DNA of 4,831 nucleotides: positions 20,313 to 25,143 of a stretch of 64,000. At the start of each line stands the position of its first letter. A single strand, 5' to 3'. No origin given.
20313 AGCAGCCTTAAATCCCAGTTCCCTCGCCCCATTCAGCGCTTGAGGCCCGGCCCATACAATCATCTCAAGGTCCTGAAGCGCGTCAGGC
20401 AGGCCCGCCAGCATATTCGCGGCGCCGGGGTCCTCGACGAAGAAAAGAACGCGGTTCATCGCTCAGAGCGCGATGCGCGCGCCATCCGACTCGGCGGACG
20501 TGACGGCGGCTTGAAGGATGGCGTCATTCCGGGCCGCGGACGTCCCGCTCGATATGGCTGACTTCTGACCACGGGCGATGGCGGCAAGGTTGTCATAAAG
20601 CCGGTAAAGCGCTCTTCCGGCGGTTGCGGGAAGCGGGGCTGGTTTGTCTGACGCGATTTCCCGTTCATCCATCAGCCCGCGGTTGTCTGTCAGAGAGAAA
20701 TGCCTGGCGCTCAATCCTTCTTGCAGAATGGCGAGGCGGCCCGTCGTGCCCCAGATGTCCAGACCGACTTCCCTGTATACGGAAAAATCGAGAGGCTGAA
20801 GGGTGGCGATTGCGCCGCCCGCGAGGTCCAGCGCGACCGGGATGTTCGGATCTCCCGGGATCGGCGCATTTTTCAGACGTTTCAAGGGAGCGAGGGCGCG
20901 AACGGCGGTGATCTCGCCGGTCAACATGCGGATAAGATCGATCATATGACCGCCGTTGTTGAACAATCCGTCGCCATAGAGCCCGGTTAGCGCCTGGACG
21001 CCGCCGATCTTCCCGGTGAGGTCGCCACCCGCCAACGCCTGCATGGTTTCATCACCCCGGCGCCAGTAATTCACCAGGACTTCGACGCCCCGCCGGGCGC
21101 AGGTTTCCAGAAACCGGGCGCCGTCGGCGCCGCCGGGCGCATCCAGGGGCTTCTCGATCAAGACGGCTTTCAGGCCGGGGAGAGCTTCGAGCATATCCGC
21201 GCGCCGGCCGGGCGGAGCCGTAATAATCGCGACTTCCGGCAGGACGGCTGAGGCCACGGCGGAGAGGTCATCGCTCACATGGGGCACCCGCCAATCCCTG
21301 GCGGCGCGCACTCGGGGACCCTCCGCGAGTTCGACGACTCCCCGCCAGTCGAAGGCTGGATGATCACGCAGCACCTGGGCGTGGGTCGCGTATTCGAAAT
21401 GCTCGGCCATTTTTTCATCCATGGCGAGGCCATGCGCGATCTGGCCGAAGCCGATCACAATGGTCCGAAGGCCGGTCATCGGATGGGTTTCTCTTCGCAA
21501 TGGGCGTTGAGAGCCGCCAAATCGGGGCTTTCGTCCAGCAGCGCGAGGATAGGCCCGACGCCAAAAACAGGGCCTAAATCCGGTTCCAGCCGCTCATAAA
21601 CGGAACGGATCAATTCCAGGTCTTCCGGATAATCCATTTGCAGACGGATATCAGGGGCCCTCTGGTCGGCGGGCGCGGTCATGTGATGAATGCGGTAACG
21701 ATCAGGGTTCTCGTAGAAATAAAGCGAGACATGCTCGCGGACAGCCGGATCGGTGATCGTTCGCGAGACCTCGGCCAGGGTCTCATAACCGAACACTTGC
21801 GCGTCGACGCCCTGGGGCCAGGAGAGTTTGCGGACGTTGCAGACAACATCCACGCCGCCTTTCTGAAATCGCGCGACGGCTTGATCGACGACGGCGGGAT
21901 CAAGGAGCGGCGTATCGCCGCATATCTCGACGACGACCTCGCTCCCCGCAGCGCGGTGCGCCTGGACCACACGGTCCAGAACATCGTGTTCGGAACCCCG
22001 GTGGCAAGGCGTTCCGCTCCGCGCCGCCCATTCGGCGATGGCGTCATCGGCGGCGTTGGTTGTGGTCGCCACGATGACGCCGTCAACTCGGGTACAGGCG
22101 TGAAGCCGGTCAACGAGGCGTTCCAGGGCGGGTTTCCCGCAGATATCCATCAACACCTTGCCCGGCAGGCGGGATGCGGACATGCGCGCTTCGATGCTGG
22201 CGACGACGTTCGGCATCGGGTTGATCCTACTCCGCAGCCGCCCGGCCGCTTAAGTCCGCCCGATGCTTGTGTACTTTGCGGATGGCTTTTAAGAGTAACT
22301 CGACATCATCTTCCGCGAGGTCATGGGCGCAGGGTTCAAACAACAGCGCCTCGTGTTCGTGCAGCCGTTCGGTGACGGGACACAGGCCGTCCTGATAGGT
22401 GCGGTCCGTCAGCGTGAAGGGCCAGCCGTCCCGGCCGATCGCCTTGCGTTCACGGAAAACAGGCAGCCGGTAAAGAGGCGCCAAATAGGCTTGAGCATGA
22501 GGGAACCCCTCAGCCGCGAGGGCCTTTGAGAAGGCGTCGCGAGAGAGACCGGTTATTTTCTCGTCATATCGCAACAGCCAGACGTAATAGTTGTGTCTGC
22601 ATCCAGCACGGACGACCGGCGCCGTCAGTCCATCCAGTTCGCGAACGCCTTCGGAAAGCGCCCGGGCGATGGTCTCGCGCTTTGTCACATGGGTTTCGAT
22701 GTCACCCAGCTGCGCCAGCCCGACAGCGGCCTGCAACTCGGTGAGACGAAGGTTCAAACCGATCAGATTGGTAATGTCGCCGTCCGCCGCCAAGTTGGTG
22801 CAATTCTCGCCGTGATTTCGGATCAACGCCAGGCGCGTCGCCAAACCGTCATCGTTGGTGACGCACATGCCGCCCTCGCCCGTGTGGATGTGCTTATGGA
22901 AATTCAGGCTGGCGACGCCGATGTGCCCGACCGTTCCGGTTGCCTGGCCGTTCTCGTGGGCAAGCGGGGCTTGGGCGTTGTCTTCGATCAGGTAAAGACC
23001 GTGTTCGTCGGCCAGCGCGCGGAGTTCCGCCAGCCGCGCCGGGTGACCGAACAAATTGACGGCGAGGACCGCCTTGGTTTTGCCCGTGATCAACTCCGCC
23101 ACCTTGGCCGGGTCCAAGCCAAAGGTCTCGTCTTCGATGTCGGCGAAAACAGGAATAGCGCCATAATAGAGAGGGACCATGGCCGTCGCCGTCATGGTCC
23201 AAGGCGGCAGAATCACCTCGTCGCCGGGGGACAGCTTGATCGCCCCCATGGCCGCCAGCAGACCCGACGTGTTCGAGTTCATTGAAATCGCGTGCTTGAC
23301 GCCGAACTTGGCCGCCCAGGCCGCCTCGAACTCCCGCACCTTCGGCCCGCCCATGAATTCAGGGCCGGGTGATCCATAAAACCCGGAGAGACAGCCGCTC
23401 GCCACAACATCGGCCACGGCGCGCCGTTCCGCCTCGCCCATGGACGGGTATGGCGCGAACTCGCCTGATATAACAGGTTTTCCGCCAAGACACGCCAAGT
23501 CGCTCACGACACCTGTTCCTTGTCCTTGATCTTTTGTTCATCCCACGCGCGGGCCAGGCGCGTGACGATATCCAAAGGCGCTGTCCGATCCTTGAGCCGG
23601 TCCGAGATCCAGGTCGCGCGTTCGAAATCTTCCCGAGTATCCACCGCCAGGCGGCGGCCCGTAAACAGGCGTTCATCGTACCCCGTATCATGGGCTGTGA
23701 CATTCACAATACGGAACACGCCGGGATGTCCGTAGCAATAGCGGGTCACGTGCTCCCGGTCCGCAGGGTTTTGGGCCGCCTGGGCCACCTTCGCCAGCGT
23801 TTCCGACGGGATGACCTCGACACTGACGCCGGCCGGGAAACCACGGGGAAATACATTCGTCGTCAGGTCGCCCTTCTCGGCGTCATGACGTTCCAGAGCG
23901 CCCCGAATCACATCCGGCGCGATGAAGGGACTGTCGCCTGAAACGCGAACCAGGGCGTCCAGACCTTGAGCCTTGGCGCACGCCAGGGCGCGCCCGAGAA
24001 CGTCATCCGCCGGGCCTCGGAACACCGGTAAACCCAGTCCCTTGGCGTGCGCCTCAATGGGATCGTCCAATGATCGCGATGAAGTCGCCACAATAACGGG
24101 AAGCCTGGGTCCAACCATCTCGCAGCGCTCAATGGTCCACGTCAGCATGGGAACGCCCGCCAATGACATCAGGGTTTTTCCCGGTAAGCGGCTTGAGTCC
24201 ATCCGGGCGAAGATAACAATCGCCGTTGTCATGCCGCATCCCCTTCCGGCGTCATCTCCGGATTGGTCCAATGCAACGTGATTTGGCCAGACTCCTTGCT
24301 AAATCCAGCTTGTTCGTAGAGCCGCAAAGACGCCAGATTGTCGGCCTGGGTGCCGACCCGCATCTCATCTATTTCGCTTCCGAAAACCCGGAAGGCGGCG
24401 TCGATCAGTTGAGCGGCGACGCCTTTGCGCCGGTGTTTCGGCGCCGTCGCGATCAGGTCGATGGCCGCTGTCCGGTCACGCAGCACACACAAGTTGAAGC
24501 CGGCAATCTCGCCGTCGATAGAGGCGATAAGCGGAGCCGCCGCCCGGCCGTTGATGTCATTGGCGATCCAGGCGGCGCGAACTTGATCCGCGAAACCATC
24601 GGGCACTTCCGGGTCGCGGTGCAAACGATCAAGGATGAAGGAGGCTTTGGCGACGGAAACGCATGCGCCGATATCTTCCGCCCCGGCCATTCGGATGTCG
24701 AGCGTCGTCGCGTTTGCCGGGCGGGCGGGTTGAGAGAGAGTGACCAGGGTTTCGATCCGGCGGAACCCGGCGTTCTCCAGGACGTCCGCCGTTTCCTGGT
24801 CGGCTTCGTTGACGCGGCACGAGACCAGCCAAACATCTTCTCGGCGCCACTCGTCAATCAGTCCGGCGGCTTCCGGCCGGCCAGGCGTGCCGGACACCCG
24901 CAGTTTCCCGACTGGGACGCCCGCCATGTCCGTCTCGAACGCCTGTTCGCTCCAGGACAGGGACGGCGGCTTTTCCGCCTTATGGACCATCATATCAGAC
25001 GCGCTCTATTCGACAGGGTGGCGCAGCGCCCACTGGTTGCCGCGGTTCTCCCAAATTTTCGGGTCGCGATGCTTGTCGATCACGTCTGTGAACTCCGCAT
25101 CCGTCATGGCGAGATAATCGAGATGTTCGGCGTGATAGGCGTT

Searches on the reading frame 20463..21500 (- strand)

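Call 45: search_protein_families(library=pfam, proteins=[window:20463-21500:-], max_evalue=0.0001)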
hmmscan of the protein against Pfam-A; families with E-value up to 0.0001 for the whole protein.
window:20463-21500:- (345 aa): 2 families
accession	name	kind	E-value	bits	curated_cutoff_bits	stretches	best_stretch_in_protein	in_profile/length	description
PF22725.1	GFO_IDH_MocA_C3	-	6.1e-07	29.9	27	1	176-256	43-123/124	GFO/IDH/MocA C-terminal domain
PF01408.29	GFO_IDH_MocA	-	5.7e-06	27.5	24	1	39-145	14-120/120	Oxidoreductase family, NAD-binding Rossmann fold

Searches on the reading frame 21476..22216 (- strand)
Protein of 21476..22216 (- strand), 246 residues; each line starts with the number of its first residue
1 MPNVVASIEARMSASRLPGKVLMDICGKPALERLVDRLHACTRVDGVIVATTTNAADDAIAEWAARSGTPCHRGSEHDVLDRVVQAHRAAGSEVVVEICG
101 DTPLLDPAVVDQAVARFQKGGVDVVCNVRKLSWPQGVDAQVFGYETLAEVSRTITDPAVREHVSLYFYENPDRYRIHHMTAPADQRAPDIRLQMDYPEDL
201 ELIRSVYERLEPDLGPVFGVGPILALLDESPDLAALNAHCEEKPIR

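Call 45: search_protein_families(library=pfam, proteins=[window:21476-22216:-], max_evalue=0.0001)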
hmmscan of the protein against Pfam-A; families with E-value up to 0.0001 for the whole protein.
window:21476-22216:- (246 aa): 3 families
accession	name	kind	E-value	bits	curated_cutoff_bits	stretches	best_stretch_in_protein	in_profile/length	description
PF02348.25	CTP_transf_3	-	3.1e-25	89.7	22.6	1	8-207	4-206/217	Cytidylyltransferase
PF12804.13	NTP_transf_3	-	1.9e-11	44.8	27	1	19-156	15-147/160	MobA-like NTP transferase domain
PF09837.15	DUF2064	-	3e-05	24.3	25.8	1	40-121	7-89/120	Uncharacterized protein conserved in bacteria (DUF2064)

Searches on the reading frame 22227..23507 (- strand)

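Call 45: search_protein_families(library=pfam, proteins=[window:22227-23507:-], max_evalue=0.0001)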
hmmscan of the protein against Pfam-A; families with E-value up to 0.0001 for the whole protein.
window:22227-23507:- (426 aa): 2 families
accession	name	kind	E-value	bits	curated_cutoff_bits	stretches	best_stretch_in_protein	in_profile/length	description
PF01041.23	DegT_DnrJ_EryC1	-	1.6e-81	274.8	19.8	1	52-376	21-340/360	DegT/DnrJ/EryC1/StrS aminotransferase family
PF00155.27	Aminotran_1_2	-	5.2e-05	23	19.7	0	58-192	45-201/361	Aminotransferase class I and II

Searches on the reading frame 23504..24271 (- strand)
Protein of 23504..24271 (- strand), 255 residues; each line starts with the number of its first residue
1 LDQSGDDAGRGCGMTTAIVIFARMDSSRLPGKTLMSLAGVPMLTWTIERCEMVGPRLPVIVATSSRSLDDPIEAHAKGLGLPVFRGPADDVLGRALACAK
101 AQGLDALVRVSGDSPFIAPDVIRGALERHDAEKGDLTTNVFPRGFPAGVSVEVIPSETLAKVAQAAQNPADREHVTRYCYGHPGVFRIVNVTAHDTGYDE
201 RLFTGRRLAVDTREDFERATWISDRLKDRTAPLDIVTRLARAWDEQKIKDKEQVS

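Call 45: search_protein_families(library=pfam, proteins=[window:23504-24271:-], max_evalue=0.0001)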
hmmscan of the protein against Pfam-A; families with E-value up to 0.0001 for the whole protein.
window:23504-24271:- (255 aa): 2 families
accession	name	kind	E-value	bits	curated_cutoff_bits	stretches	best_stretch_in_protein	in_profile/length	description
PF02348.25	CTP_transf_3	-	4.3e-23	82.7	22.6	1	17-219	1-202/217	Cytidylyltransferase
PF12804.13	NTP_transf_3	-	1.2e-09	39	27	1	26-170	14-149/160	MobA-like NTP transferase domain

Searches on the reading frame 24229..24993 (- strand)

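Call 45: search_protein_families(library=pfam, proteins=[window:24229-24993:-], max_evalue=0.0001)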
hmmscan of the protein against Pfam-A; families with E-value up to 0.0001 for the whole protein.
window:24229-24993:- (254 aa): 4 families
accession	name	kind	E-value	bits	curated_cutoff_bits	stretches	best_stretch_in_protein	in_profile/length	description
PF00583.31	Acetyltransf_1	-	7.8e-15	55.6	20.7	1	142-231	24-116/116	Acetyltransferase (GNAT) family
PF13508.13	Acetyltransf_7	-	2.3e-09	37.9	27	1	155-232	6-83/84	Acetyltransferase (GNAT) domain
PF13673.13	Acetyltransf_10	-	3.7e-08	33.8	23.6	1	132-233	11-109/128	Acetyltransferase (GNAT) domain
PF08445.16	FR47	-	2.2e-06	28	22.1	1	171-234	17-80/86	FR47-like protein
